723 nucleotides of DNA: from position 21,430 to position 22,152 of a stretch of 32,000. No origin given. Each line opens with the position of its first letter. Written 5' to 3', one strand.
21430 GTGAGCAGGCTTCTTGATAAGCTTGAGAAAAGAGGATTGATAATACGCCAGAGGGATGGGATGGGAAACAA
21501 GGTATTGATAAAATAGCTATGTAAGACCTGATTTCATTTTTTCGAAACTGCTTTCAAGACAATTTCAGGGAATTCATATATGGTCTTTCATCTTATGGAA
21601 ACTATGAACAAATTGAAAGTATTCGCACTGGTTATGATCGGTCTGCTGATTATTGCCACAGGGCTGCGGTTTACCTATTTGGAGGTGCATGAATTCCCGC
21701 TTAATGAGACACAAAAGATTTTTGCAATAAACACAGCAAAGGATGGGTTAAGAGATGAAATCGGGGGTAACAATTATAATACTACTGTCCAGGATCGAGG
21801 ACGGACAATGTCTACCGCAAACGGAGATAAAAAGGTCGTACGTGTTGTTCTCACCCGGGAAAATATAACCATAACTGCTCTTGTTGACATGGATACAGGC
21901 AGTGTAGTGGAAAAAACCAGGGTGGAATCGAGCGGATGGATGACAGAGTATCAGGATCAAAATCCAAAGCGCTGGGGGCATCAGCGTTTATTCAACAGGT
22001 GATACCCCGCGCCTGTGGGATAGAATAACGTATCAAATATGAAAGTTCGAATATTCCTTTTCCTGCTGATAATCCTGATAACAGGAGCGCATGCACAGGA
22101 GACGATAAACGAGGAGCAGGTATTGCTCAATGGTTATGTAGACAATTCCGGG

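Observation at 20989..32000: Duplicated, promoter-sharing envelope module built around a MacB-type ABC transporter with a CARDB-like surface partner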

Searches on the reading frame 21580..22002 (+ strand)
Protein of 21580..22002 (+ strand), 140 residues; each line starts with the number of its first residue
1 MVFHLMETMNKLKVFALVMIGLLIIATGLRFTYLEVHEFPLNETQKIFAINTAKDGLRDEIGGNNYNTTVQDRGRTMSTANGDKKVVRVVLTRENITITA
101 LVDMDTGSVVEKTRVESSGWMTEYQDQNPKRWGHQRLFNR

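Call 3: search_protein_families(library=pfam, proteins=[window:21580-22002:+], max_evalue=0.1)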
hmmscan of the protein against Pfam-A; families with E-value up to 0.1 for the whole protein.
window:21580-22002:+ (140 aa): 0 families
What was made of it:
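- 21604..22002 (+): Small N-terminally anchored ectodomain protein 1 (132 aa; 'PepSY-like' unproven). No Pfam hit (call 3).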

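Call 12: search_protein_families(library=ncbifam, proteins=[window:21580-22002:+], max_evalue=0.01)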
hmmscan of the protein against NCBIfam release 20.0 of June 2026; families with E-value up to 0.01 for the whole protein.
window:21580-22002:+ (140 aa): 0 families

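Call 17: find_homologous_proteins(query=window:21604-22002:+, max_evalue=0.001)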
Query window:21604-22002:+ (132 aa): 141 proteins with E <= 0.001 among 147 candidates; the best 120 are listed.
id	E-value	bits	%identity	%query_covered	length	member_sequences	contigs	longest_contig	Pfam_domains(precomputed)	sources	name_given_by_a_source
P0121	4.1e-81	287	100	100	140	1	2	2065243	-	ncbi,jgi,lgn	jgi:hypothetical protein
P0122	7.7e-62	225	77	100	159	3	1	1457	-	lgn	-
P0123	1.0e-60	221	77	100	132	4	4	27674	-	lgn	-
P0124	7.2e-60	218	75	100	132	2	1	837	-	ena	-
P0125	2.3e-58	213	74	100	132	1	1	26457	-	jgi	-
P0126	3.2e-58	213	74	100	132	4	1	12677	-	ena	-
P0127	6.3e-58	212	74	100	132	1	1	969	-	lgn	-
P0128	1.1e-57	211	74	100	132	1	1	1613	-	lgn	-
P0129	1.2e-57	211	73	100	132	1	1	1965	-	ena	-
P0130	1.7e-57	211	73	100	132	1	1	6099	-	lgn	-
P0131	2.8e-57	210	72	100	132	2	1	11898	-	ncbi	-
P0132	4.2e-57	209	70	100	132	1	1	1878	-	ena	-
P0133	1.2e-56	208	70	99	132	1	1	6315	-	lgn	-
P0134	2.7e-56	207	72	100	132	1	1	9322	-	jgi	jgi:hypothetical protein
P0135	3.0e-56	207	69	100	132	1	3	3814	-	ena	-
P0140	1.4e-55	204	70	100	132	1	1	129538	-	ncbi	-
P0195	4.2e-51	190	64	98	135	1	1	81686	-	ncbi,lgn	-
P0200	3.0e-50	187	67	98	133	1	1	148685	-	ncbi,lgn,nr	ncbi:MAG: hypothetical protein PHU34_01610 [Candidatus Methanoperedens sp.]|nr:hypothetical protein 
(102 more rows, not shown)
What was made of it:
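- Closest known: PepSY-domain proteins. Same: One homologue is named PepSY by UniRef (call 17).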

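Call 30: predict_structure(alignment_id=A2)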
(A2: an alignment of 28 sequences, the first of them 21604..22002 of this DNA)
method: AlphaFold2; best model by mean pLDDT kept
length: 132 residues; sequences in the alignment: 28
mean_pLDDT: 77.3   pTM: 0.61
mean pLDDT of the five models: 77.3, 76.5, 76.2, 74.3, 74.3
residues with pLDDT >= 90: 9; 70-90: 95; 50-70: 16; < 50: 12
segments of 3 or more residues with pLDDT < 50: 120-123, 125-132
pLDDT, mean of each block of 10 residues (from residue 1): 80 82 64 88 88 81 84 81 88 87 82 62 45 36
secondary structure, 60 per line:
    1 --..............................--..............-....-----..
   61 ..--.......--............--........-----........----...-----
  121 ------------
elements in order: H3-29 E30-32 H35-48 H50-53 E59-62 E65-71 E74-85 E88-95 E101-108 E113-115
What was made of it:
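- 21604..22002 (+): AF2 model, pLDDT 77: TM helix, then two short helices packed on a six-strand sheet (call 30).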

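Call 34: fold_search(model_id=the predicted structure, library=pdb)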
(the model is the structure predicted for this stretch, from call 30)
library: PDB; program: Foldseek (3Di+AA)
matches with E <= 10: 578; with E <= 0.001: 0
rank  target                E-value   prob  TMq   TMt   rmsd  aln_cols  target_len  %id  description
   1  4r80_A                1.5e-01  0.47  0.26  0.38  11.0        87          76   16  Crystal Structure of a De Novo Designed Beta Sheet Protein, Cystatin Fold, Northeast Structural Genomics Consortium (N (released 2014-09-24)
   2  9j25_C                1.7e-01  0.84  0.29  0.10   5.6        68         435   10  Structural basis of the bifunctionality of M. salinexigens ZYF650T glucosylglycerol phosphorylase in glucosylglycerol  (released 2025-09-03)
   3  9j1u_A                2.1e-01  0.75  0.29  0.10   6.5        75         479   11  Structural basis of the bifunctionality of M. salinexigens ZYF650T glucosylglycerol phosphorylase in glucosylglycerol  (released 2025-09-10)
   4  9grx_0                2.3e-01  0.33  0.25  0.22  12.4        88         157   12  NDH-PSI-LHCI supercomplex from S. oleracea (released 2025-02-12)
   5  7te3                  2.4e-01  0.06  0.16  0.14  19.4       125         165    9  Crystal Structure of a Double Loop Deletion Mutant in gC1qR/C1qBP/HABP-1 (released 2022-06-01)
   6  9j25_B                3.7e-01  0.80  0.31  0.10   5.5        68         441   12  Structural basis of the bifunctionality of M. salinexigens ZYF650T glucosylglycerol phosphorylase in glucosylglycerol  (released 2025-09-03)
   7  9j25_A                3.9e-01  0.72  0.31  0.11   6.5        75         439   12  Structural basis of the bifunctionality of M. salinexigens ZYF650T glucosylglycerol phosphorylase in glucosylglycerol  (released 2025-09-03)
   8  7zty                  3.9e-01  0.35  0.24  0.11   6.9        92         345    8  Structure of Vps39 N-terminal domain from Chaetomium thermophilum (released 2022-09-21)
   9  5boi                  4.1e-01  0.87  0.36  0.22   5.1        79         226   15  Bacillus megaterium YpeB C-terminal domain (released 2015-08-12)
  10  6mnz_A                4.6e-01  0.25  0.22  0.10   8.7        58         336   17  Crystal structure of RibBX, a two domain 3,4-dihydroxy-2-butanone 4-phosphate synthase from A. baumannii. (released 2019-04-17)
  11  2gdu_A                5.2e-01  0.28  0.26  0.09   6.9        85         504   15  E232Q mutant of sucrose phosphorylase from BIFIDOBACTERIUM ADOLESCENTIS in complex with sucrose (released 2006-09-26)
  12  5c8b                  5.5e-01  0.28  0.28  0.10   7.0        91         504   16  Structural insights into the redesign of a sucrose phosphorylase by induced loop repositioning (released 2016-01-20)
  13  1r7a_A                6.2e-01  0.25  0.26  0.09   6.9        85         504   15  Sucrose Phosphorylase from Bifidobacterium adolescentis (released 2004-02-10)
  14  9hmu_A                6.6e-01  0.54  0.27  0.17   5.4        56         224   14  DUF4465 domain containing protein in complex with vitamin B12. (released 2025-01-15)
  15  7xdr_A                7.0e-01  0.63  0.31  0.10   5.5        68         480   12  Crystal structure of a glucosylglycerol phosphorylase from Marinobacter adhaerens (released 2023-02-08)
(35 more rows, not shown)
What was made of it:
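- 21604..22002 (+): Foldseek best E 0.15; the PepSY-containing YpeB has E 0.41 (call 34).
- On PepSY (PF03413): Foldseek best E is 0.15, and YpeB has E 0.41 (call 34).
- Closest known: PepSY-domain proteins. Same: YpeB's C-terminal domain appears among the fold matches (probability 0.87, E 0.41) (call 34).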

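Call 36: search_protein_representatives(alignment_id=A2)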
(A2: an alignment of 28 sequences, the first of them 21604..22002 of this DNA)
Query: 28 sequences, 132 profile positions. Proteins with E-value up to 0.001 (for the whole library): 63; up to 1e-10: 14; up to 1e-30: 2. The best 63 are listed.
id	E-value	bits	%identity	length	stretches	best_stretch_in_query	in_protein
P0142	9.8e-68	242.2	-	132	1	1-132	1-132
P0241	4.2e-53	194.8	-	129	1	1-130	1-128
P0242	3.2e-26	107.8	-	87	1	1-63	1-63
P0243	1.8e-22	95.7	-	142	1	3-130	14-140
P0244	6.1e-22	94.0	-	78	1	11-84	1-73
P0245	1.6e-17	79.7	-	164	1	2-121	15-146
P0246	3.6e-17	78.5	-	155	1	3-128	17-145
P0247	7.4e-17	77.5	-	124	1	1-125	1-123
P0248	1.3e-15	73.6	-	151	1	2-119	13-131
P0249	9.5e-14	67.5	-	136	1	3-120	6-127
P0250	8.7e-13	64.4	-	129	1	21-107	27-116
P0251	8.9e-12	61.1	-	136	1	26-107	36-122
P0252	9.6e-12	61.0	-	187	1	11-107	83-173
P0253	1.4e-11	60.4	-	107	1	24-131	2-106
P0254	1.4e-10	57.2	-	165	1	2-123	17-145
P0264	5.3e-07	45.6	-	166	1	1-127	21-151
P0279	1.2e-05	41.3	-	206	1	3-114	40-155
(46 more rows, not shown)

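Call 38: search_protein_families(library=pfam, alignment_id=A5, max_evalue=0.01)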
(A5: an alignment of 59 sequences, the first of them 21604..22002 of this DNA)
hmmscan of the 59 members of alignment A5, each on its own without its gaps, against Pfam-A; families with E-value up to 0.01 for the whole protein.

A. member 1, window:21604-22002:+ (132 aa): 0 families

B. families by the number of members that match (of 59 scanned): 35 families (the first 25 are shown)
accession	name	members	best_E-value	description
PF17963.7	Big_9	2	1.1e-33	Bacterial Ig domain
PF11694.13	DUF3290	2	0.0028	Protein of unknown function (DUF3290)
PF22352.2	K319L-like_PKD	1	3.5e-190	K319L-like, PKD domain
PF03160.20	Calx-beta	1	5.7e-55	Calx-beta domain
PF11721.14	Malectin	1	8.5e-55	Malectin domain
PF18911.6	PKD_4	1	7.4e-38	PKD domain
PF17892.7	Cadherin_5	1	2.5e-25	Cadherin-like domain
PF17803.7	Cadherin_4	1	1e-17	Bacterial cadherin-like domain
PF13448.11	DUF4114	1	2.6e-16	Domain of unknown function (DUF4114)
PF23861.1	Ribophorin_II_2nd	1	1.2e-11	Ribophorin II second domain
PF00353.25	HemolysinCabind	1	7.8e-11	RTX calcium-binding nonapeptide repeat (4 copies)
PF18962.6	Por_Secre_tail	1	1.9e-10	Secretion system C-terminal sorting domain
PF22433.2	MtxA_IG-like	1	3.5e-09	Magnetotaxis protein MtxA, Immunoglobulin-like domain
PF15418.12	DUF4625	1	2.6e-05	Domain of unknown function (DUF4625)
PF05345.18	He_PIG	1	6.4e-05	Putative Ig domain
PF03413.25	PepSY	1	0.0013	Peptidase propeptide and YPEB domain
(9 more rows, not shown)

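Call 39: find_encoding_contigs(protein=P0140, flank=6000, max_places=2)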
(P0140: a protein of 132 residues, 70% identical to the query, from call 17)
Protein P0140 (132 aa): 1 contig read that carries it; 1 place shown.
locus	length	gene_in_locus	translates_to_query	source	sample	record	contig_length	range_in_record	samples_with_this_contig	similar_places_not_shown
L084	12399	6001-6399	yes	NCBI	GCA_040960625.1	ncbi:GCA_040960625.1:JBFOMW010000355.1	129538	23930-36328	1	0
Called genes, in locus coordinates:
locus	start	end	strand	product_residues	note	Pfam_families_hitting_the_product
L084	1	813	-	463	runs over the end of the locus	PF01940:DUF92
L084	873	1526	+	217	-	PF01255:Prenyltransf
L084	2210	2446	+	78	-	PF14947:HTH_45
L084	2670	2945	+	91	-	-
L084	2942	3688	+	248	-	PF21948:LplA-B_cat, PF03099:BPL_LplA_LipB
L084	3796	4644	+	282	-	PF00288:GHMP_kinases_N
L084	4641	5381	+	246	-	PF02006:PPS_PS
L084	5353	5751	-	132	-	PF00857:Isochorismatase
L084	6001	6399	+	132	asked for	-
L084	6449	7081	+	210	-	PF00005:ABC_tran, PF02463:SMC_N (faint), PF13304:AAA_21 (faint)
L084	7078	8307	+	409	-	PF07705:CARDB (faint)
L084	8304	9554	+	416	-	PF12704:MacB_PCD, PF02687:FtsX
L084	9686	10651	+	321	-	PF02811:PHP, PF13263:PHP_C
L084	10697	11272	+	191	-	PF09335:VTT_dom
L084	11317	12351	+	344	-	PF00520:Ion_trans, PF01544:CorA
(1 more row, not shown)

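Call 40: find_encoding_contigs(protein=P0200, flank=6000, max_places=2)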
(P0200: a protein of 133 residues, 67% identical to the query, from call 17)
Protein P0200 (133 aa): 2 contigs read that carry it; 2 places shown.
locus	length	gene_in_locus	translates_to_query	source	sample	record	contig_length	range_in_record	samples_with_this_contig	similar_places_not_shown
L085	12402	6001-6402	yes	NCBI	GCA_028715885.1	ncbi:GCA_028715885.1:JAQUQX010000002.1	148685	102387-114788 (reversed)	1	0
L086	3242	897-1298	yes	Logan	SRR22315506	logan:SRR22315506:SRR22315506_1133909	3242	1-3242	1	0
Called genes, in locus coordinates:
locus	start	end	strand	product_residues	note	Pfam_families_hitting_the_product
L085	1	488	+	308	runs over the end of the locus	-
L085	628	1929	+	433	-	PF01970:TctA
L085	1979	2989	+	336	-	PF00891:Methyltransf_2, PF13489:Methyltransf_23, PF13847:Methyltransf_31, PF08241:Methyltransf_11, PF08242:Methyltransf_12 (weak), PF13649:Methyltransf_25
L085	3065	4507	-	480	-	PF07690:MFS_1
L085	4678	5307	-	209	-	PF02525:Flavodoxin_2, PF03358:FMN_red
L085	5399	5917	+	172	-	PF24034:DUF7343 (weak), PF13412:HTH_24 (weak), PF12802:MarR_2 (weak)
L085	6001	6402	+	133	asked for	-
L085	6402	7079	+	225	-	PF00005:ABC_tran, PF13304:AAA_21 (faint)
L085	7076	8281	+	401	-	PF07705:CARDB (faint)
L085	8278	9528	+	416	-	PF12704:MacB_PCD, PF02687:FtsX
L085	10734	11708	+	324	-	PF00882:Zn_dep_PLPC (weak), PF04307:YdjM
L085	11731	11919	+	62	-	-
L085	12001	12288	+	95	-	-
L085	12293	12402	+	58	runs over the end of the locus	-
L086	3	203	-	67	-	?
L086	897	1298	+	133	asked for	-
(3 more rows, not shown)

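Call 41: find_encoding_contigs(protein=P0195, flank=6000, max_places=2)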
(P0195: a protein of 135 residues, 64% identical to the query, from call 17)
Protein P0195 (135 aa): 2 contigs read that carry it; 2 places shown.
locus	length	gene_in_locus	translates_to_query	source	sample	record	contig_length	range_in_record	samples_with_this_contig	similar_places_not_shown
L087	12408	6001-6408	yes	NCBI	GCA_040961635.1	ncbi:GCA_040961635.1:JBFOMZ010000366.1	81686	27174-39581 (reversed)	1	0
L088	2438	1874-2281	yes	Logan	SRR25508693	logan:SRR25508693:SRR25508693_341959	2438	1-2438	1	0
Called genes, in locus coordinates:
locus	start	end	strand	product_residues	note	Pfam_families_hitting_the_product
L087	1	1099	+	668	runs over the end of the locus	PF01926:MMR_HSR1, PF02421:FeoB_N, PF17910:FeoB_Cyto, PF07670:Gate, PF07664:FeoB_C, PF07670:Gate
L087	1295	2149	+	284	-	-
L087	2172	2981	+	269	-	PF01416:PseudoU_synth_1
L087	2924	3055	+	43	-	-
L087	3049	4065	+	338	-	PF01555:N6_N4_Mtase (faint), PF01170:UPF0020, PF09445:Methyltransf_15 (weak)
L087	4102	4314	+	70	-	-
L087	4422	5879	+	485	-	PF13522:GATase_6, PF13537:GATase_7, PF00733:Asn_synthase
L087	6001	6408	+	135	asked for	-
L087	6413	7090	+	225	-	PF00005:ABC_tran, PF02463:SMC_N (faint), PF13304:AAA_21 (faint)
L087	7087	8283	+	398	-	-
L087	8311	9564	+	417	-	PF12704:MacB_PCD, PF02687:FtsX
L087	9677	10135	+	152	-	-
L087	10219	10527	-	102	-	PF02311:AraC_binding (weak), PF07883:Cupin_2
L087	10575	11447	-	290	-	PF02775:TPP_enzyme_C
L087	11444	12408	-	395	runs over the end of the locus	PF01855:POR_N, PF02780:Transketolase_C (weak), PF17147:PFOR_II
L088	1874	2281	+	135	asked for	-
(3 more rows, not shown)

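Call 75: find_homologous_proteins(query=A7, max_evalue=0.001)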
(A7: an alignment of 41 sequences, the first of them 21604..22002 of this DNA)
Query A7 (41 sequences) (132 aa, profile of the alignment): 145 proteins with E <= 0.001 among 2487 candidates; the best 120 are listed.
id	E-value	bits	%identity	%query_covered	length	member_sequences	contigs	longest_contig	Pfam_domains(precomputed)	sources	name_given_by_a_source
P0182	4.5e-42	161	69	98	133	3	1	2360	-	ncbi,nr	ncbi:MAG: hypothetical protein Q7U60_05155 [Candidatus Methanoperedens sp.]|nr:hypothetical protein 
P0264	5.1e-42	161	25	83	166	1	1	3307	-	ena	-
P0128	3.7e-41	158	74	100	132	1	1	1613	-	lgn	-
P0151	7.0e-41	157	70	100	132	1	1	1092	-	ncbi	-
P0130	8.5e-41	157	73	100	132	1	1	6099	-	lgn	-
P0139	8.8e-41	157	72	100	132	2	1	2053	-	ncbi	-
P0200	1.0e-40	157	67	98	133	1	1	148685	-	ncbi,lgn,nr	ncbi:MAG: hypothetical protein PHU34_01610 [Candidatus Methanoperedens sp.]|nr:hypothetical protein 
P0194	1.3e-40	156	68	98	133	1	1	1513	-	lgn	-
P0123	1.6e-40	156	77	100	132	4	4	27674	-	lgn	-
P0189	1.9e-40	156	67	98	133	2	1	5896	-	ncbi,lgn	ncbi:MAG: hypothetical protein WAW23_09085 [Candidatus Methanoperedens sp.]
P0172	2.1e-40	156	70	98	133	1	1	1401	-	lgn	-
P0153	2.2e-40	156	71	98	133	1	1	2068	-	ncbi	-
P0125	2.5e-40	156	74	100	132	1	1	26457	-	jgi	-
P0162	2.6e-40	155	70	100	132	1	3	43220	-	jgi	jgi:ssDNA-binding replication factor A large subunit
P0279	2.8e-40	155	27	55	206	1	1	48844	-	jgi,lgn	jgi:hypothetical protein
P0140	8.7e-38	147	70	100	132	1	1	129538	-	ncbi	-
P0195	1.8e-34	137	64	98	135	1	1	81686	-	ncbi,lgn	-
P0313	3.4e-33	132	54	98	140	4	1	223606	-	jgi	jgi:hypothetical protein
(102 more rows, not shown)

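Call 76: find_encoding_contigs(protein=P0279, flank=6000, max_places=2)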
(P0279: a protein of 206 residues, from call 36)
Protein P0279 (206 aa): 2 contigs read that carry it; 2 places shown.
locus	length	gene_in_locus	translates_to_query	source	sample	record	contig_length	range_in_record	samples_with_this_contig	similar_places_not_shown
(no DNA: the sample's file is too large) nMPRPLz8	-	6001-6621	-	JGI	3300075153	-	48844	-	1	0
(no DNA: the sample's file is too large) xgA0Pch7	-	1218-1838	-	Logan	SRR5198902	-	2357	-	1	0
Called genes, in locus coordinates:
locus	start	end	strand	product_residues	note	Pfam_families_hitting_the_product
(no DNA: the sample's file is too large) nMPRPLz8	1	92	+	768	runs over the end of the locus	PF00092:VWA (weak), PF13519:VWA_2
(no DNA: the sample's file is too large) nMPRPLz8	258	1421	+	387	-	-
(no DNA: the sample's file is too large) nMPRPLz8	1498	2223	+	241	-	-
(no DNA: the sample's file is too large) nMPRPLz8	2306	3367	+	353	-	PF00752:XPG_N, PF00867:XPG_I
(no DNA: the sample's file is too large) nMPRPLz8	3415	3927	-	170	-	-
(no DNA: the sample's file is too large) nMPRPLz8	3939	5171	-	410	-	PF05173:DapB_C (faint)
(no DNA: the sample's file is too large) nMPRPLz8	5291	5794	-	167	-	PF24034:DUF7343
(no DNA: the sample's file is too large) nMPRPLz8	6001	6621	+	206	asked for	-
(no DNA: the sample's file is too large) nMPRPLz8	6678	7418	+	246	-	PF02463:SMC_N (faint), PF00005:ABC_tran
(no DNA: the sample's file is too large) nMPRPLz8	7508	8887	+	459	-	PF07705:CARDB (faint), PF10633:NPCBM_assoc (faint)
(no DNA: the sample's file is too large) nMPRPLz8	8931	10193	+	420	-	PF12704:MacB_PCD, PF02687:FtsX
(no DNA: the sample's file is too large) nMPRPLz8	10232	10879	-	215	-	PF00069:Pkinase, PF07714:PK_Tyr_Ser-Thr (weak), PF03109:ABC1 (weak), PF06293:Kdo (weak)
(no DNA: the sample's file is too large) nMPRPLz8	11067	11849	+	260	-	PF02525:Flavodoxin_2 (weak), PF03358:FMN_red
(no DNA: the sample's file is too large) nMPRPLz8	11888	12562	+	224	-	PF06197:DUF998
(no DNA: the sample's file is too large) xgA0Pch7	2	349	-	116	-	?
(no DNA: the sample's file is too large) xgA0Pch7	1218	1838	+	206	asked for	-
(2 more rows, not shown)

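Call 77: find_encoding_contigs(protein=P0264, flank=6000, max_places=2)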
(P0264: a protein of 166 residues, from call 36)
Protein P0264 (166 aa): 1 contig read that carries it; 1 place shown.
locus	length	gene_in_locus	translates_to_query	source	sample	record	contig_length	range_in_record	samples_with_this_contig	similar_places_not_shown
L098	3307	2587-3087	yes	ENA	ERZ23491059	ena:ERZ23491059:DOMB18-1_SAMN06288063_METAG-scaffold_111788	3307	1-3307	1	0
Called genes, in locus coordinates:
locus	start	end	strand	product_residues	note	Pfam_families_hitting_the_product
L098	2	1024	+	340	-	?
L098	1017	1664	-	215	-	PF00589:Phage_integrase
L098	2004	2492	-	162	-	PF24034:DUF7343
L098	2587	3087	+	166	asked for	-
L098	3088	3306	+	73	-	?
